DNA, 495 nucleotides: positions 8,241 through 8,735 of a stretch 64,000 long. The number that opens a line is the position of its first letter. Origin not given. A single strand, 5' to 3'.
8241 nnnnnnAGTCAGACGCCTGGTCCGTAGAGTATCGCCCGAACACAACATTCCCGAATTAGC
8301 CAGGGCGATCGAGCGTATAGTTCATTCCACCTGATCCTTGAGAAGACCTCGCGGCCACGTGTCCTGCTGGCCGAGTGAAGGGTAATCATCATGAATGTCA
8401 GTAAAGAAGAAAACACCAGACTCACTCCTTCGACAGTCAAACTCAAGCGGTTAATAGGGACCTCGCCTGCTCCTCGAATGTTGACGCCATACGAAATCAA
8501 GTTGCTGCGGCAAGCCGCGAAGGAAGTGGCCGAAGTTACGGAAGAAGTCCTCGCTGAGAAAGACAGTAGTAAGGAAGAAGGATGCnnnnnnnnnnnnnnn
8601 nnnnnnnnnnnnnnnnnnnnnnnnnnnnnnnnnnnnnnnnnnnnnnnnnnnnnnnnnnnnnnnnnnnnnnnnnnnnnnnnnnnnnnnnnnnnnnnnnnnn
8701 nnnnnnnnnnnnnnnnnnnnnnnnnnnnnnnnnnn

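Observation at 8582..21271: Complete type I-G (I-U) CRISPR-Cas locus with 35-repeat array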

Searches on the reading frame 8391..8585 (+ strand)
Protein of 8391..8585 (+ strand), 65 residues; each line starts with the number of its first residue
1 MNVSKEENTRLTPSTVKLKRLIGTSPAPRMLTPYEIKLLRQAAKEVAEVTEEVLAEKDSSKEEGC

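Call 23: search_protein_families(library=pfam, proteins=[window:8391-8585:+], max_evalue=10)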
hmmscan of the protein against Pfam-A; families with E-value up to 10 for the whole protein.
seq(65 aa): 1 family
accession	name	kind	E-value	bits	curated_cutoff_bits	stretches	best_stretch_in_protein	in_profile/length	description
PF16188.10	Peptidase_M24_C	-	0.14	12.5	28.9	1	28-57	20-49/63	C-terminal region of peptidase_M24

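Call 48: search_protein_families(library=ncbifam, proteins=[window:8391-8585:+], max_evalue=10)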
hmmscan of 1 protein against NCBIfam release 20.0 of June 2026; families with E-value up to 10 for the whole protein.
seq(65 aa): 0 families

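Call 49: search_protein_families(library=padloc, proteins=[window:8391-8585:+], max_evalue=0.01)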
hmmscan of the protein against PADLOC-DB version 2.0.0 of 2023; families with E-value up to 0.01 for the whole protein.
seq(65 aa): 0 families

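Call 50: find_homologous_proteins(query=window:8391-8585:+, max_evalue=0.001)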
Query seq(65 aa) (65 aa): 35 proteins with E <= 0.001 among 35 candidates.
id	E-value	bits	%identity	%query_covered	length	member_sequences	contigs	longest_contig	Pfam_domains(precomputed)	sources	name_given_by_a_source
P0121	7.2e-27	109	93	92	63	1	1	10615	-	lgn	-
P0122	2.1e-19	86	65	100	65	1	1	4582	-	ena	-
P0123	5.4e-19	85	65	100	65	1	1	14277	-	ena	-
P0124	6.7e-18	81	76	89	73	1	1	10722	-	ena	-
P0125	1.2e-15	74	74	83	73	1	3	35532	-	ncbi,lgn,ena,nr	ncbi:MAG: hypothetical protein OXI58_02030 [Gemmatimonadota bacterium]|nr:hypothetical protein [Gemm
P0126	4.0e-15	73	67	83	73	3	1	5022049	-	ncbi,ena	-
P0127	4.4e-15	73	72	83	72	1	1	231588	-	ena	-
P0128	1.2e-14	71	74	83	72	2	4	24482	-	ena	-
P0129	1.2e-14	71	76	77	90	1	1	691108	-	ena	-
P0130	2.7e-14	70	72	82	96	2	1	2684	-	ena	-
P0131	4.2e-14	69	67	89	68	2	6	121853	-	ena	-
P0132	5.6e-14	69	63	88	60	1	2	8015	-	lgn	-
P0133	6.3e-14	69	70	83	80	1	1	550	-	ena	-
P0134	7.0e-14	69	67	80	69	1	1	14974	-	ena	-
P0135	1.1e-13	68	73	80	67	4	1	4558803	-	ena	-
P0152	1.1e-10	59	58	80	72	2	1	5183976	-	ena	-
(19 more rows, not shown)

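Call 51: find_encoding_contigs(protein=P0126, flank=10000, max_places=2)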
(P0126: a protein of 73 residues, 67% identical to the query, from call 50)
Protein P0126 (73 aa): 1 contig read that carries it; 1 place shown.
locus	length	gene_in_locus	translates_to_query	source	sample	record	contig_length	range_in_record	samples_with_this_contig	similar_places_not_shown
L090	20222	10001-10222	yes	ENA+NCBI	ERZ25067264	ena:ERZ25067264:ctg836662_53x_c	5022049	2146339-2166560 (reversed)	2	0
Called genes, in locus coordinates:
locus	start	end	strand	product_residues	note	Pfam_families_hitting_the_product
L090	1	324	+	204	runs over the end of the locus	PF03193:RsgA_GTPase (weak), PF00009:GTP_EFTU (faint), PF00350:Dynamin_N (faint), PF01926:MMR_HSR1, PF02421:FeoB_N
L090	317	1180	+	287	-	PF00535:Glycos_transf_2, PF10111:Glyco_tranf_2_2, PF13641:Glyco_tranf_2_3, PF13632:Glyco_trans_2_3 (faint)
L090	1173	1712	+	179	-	-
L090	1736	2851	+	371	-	PF20903:SPL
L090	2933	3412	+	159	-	PF01613:Flavin_Reduct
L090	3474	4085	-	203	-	PF00300:His_Phos_1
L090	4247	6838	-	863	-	PF05762:VWA_CoxE (faint), PF00092:VWA, PF13519:VWA_2, PF13768:VWA_3, PF07090:GATase1_like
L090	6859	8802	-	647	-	PF07584:BatA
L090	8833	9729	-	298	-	PF01882:DUF58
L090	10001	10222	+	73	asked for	-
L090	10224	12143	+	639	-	PF00270:DEAD, PF04851:ResIII (weak), PF00271:Helicase_C (weak), PF22590:Cas3-like_C_2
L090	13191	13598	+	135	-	PF07798:CCDC90-like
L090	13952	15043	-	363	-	-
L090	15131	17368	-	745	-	PF12773:DZR (weak), PF13240:Zn_Ribbon_1 (faint), PF00211:Guanylate_cyc, PF13191:AAA_16, PF13401:AAA_22 (weak)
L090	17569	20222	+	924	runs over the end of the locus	PF03176:MMPL, PF02460:Patched (weak), PF12349:Sterol-sensing, PF03176:MMPL, PF00027:cNMP_binding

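Call 52: find_encoding_contigs(protein=P0135, flank=10000, max_places=2)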
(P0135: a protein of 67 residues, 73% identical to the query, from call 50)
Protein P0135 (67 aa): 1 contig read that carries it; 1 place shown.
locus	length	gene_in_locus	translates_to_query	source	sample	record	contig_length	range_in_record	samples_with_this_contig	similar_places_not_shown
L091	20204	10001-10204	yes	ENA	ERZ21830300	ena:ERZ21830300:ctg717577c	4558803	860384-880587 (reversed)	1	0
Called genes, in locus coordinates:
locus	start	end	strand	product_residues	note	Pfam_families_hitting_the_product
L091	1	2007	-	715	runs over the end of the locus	PF07584:BatA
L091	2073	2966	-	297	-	PF01882:DUF58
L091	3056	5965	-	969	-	PF07669:Eco57I (weak)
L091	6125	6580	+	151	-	PF13411:MerR_1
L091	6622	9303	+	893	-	PF02384:N6_Mtase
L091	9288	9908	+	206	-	PF01844:HNH (weak)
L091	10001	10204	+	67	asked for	-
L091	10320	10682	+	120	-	PF07798:CCDC90-like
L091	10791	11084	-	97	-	PF13744:HTH_37 (weak), PF13560:HTH_31, PF01381:HTH_3, PF13443:HTH_26 (weak)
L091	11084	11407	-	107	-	PF05973:Gp49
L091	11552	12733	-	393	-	-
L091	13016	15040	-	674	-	PF00211:Guanylate_cyc, PF13191:AAA_16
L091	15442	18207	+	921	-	PF03176:MMPL, PF12349:Sterol-sensing, PF03176:MMPL, PF00027:cNMP_binding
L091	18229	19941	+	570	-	PF02463:SMC_N, PF13476:AAA_23, PF13304:AAA_21 (faint)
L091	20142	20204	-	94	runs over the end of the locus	PF01381:HTH_3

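Call 53: find_encoding_contigs(protein=P0152, flank=10000, max_places=2)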
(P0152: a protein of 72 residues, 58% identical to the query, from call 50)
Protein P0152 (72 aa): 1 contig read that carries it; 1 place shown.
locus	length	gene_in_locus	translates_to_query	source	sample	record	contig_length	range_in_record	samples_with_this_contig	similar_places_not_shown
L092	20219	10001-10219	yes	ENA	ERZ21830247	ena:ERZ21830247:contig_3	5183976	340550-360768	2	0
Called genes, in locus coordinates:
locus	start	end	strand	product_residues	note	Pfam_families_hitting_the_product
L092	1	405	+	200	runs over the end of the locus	PF03193:RsgA_GTPase (weak), PF00009:GTP_EFTU (faint), PF01926:MMR_HSR1, PF02421:FeoB_N, PF00350:Dynamin_N (faint)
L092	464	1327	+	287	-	PF00535:Glycos_transf_2, PF10111:Glyco_tranf_2_2, PF13641:Glyco_tranf_2_3, PF13632:Glyco_trans_2_3 (weak)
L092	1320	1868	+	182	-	-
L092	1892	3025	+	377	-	PF20903:SPL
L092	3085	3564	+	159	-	PF01613:Flavin_Reduct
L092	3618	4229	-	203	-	PF00300:His_Phos_1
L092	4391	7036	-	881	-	PF05762:VWA_CoxE (faint), PF00092:VWA, PF13519:VWA_2, PF13768:VWA_3, PF07090:GATase1_like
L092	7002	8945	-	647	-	PF07584:BatA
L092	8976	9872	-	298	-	PF01882:DUF58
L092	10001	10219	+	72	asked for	-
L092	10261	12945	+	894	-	PF00270:DEAD, PF04851:ResIII (weak), PF00271:Helicase_C (faint), PF22590:Cas3-like_C_2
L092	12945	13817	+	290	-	-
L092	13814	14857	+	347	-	PF09617:Cas_GSU0053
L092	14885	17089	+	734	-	PF09609:Cas_GSU0054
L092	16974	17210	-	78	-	-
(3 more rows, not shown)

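Call 54: find_encoding_contigs(protein=P0131, flank=10000, max_places=3)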
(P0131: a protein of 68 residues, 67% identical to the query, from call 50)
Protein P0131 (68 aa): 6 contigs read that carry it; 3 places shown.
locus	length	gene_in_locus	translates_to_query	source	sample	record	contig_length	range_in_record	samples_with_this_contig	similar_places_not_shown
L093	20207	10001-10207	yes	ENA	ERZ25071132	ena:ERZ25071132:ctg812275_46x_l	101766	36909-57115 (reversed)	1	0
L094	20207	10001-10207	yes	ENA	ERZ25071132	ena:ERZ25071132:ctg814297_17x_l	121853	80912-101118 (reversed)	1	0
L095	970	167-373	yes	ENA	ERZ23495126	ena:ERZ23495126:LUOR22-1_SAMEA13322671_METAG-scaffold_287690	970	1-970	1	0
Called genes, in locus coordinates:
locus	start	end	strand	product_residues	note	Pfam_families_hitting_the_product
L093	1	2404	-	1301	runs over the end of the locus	PF02384:N6_Mtase (weak), PF07669:Eco57I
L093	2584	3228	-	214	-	PF00657:Lipase_GDSL, PF13472:Lipase_GDSL_2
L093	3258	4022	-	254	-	PF05721:PhyH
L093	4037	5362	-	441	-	PF00202:Aminotran_3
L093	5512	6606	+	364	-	PF04909:Amidohydro_2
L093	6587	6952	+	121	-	PF00355:Rieske, PF13806:Rieske_2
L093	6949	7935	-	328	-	PF01408:GFO_IDH_MocA, PF22725:GFO_IDH_MocA_C3 (weak), PF02894:GFO_IDH_MocA_C (weak)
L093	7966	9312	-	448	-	PF00884:Sulfatase, PF01663:Phosphodiest, PF16347:SGSH_C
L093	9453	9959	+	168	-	PF19581:Glyoxalase_7 (weak), PF00903:Glyoxalase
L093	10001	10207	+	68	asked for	-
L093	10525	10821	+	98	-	PF02604:PhdYeFM_antitox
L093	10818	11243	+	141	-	PF01850:PIN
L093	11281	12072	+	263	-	PF05721:PhyH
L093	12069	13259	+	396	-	-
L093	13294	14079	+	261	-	PF05721:PhyH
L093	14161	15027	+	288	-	-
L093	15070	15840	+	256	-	PF05401:NodS (weak), PF13489:Methyltransf_23, PF13847:Methyltransf_31, PF08241:Methyltransf_11, PF08242:Methyltransf_12, PF13649:Methyltransf_25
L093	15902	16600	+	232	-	PF01209:Ubie_methyltran (weak), PF13489:Methyltransf_23, PF08241:Methyltransf_11, PF08242:Methyltransf_12, PF13649:Methyltransf_25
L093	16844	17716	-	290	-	PF05721:PhyH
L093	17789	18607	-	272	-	PF01261:AP_endonuc_2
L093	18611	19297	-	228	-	PF01073:3Beta_HSD, PF01370:Epimerase, PF02719:Polysacc_synt_2 (faint), PF04321:RmlD_sub_bind (weak), PF13460:NAD_binding_10, PF16363:GDP_Man_Dehyd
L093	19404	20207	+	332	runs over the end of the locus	-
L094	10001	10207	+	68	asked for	-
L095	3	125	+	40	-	?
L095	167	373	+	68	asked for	-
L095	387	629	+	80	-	-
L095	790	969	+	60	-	?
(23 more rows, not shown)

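Call 62: predict_structure(alignment_id=A2)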
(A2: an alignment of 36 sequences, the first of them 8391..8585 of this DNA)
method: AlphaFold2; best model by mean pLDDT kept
length: 65 residues; sequences in the alignment: 36
mean_pLDDT: 78.9   pTM: 0.55
mean pLDDT of the five models: 78.9, 77.8, 76.2, 75.9, 74.4
residues with pLDDT >= 90: 18; 70-90: 30; 50-70: 12; < 50: 5
segments of 3 or more residues with pLDDT < 50: 1-4
pLDDT, mean of each block of 10 residues (from residue 1): 53 85 78 93 92 83 59
secondary structure, 60 per line:
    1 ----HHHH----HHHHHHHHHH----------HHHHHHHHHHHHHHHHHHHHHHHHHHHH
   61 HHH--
elements in order: H5-8 H13-22 H33-63

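Call 64: search_protein_representatives(alignment_id=A2)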
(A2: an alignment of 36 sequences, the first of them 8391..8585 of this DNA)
Query: 36 sequences, 72 profile positions. Proteins with E-value up to 0.001 (for the whole library): 199; up to 1e-10: 95; up to 1e-30: 0. The best 150 are listed.
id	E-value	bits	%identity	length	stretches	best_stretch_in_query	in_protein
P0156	1.2e-29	118.3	-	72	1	1-71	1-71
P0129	4.7e-29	116.4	-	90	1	1-68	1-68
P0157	1.7e-27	111.4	-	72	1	1-71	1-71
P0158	2.2e-26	107.8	-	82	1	1-69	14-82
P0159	3.8e-26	107.1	-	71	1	1-70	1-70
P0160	7.4e-25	103.0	-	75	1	1-68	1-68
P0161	1.5e-23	98.7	-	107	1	2-70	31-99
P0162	1.5e-22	95.5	-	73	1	1-69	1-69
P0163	2.1e-22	95.1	-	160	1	2-69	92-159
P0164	2.4e-22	94.9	-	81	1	1-69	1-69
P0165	2.6e-22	94.8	-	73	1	2-70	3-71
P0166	3.0e-22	94.6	-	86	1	3-69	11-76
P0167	4.0e-22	94.2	-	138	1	1-65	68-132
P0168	4.4e-22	94.1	-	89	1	1-67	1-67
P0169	6.3e-22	93.6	-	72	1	1-71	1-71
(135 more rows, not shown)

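Call 66: fold_search(model_id=the predicted structure, library=pdb)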
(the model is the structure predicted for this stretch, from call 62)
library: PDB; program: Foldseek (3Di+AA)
matches with E <= 10: 27; with E <= 0.001: 0
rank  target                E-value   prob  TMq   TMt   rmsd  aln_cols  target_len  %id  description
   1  8b6h_FA               2.0e+00  0.12  0.38  0.36   9.1        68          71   16  Cryo-EM structure of cytochrome c oxidase dimer (complex IV) from respiratory supercomplex of Tetrahymena thermophila (released 2023-03-29)
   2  7cgp_E                2.4e+00  0.21  0.54  0.53   8.3        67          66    9  Cryo-EM structure of the human mitochondrial translocase TIM22 complex at 3.7 angstrom. (released 2020-10-14)
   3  2bsk_B                3.3e+00  0.16  0.54  0.54   8.3        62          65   11  Crystal structure of the TIM9 Tim10 hexameric complex (released 2006-01-04)
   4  7w5z_T1               3.5e+00  0.08  0.38  0.36   9.1        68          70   16  Cryo-EM structure of Tetrahymena thermophila mitochondrial complex IV, composite dimer model (released 2022-04-06)
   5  7mu5_C                5.4e+00  0.08  0.37  0.25   7.0        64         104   16  Human DCTPP1 bound to Triptolide (released 2022-08-24)
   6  3cjh_B                5.4e+00  0.08  0.40  0.43   7.7        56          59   11  Tim8-Tim13 complex (released 2008-03-25)
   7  7cgp_K                5.8e+00  0.14  0.49  0.46   4.6        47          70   11  Cryo-EM structure of the human mitochondrial translocase TIM22 complex at 3.7 angstrom. (released 2020-10-14)
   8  1s12_A                6.2e+00  0.11  0.50  0.37   7.1        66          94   11  Crystal structure of TM1457 (released 2004-12-07)
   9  3cjh_F                6.2e+00  0.08  0.41  0.45   8.4        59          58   10  Tim8-Tim13 complex (released 2008-03-25)
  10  7ls6_K                6.7e+00  0.06  0.27  0.11   6.0        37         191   22  Cryo-EM structure of Pre-15S proteasome core particle assembly intermediate purified from Pre3-1 proteasome mutant (G3 (released 2021-04-14)
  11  5fkj_B                6.7e+00  0.03  0.17  0.04   5.8        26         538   23  Crystal structure of mouse acetylcholinesterase in complex with C-547, an alkyl ammonium derivative of 6-methyl uracil (released 2016-03-16)
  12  8vrj_5                6.7e+00  0.03  0.27  0.20  13.4        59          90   19  Rigid body fitted model for gamma tubulin ring complex capped microtubule (released 2024-03-27)
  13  2bsk_E                7.8e+00  0.12  0.48  0.50   4.3        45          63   11  Crystal structure of the TIM9 Tim10 hexameric complex (released 2006-01-04)
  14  7mu5_B                7.8e+00  0.06  0.35  0.25   7.1        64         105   16  Human DCTPP1 bound to Triptolide (released 2022-08-24)
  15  1uaj                  7.8e+00  0.06  0.34  0.11   7.8        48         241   25  Crystal structure of tRNA(m1G37)methyltransferase: Insight into tRNA recognition (released 2003-06-17)
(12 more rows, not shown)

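Call 86: search_protein_families(library=phrogs, alignment_id=A2, max_evalue=0.01)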
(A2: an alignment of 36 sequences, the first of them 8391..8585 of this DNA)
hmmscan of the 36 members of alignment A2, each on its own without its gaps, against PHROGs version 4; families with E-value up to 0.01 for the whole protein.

A. member 1, window:8391-8585:+ (65 aa): 0 families

B. families by the number of members that match (of 36 scanned): 0 families

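Call 90: list_cluster_members(proteins=[P0001, window:8391-8585:+, window:8582-11059:+])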
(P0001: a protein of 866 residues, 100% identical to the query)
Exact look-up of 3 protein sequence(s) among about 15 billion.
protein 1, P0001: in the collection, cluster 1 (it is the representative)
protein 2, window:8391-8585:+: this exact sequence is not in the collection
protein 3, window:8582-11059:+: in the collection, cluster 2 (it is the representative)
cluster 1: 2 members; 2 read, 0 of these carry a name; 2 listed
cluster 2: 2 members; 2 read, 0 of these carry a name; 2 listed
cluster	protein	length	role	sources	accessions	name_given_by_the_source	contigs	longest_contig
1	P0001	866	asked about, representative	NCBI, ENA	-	-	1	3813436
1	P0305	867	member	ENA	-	-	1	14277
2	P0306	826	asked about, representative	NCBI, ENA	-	-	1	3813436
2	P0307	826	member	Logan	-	-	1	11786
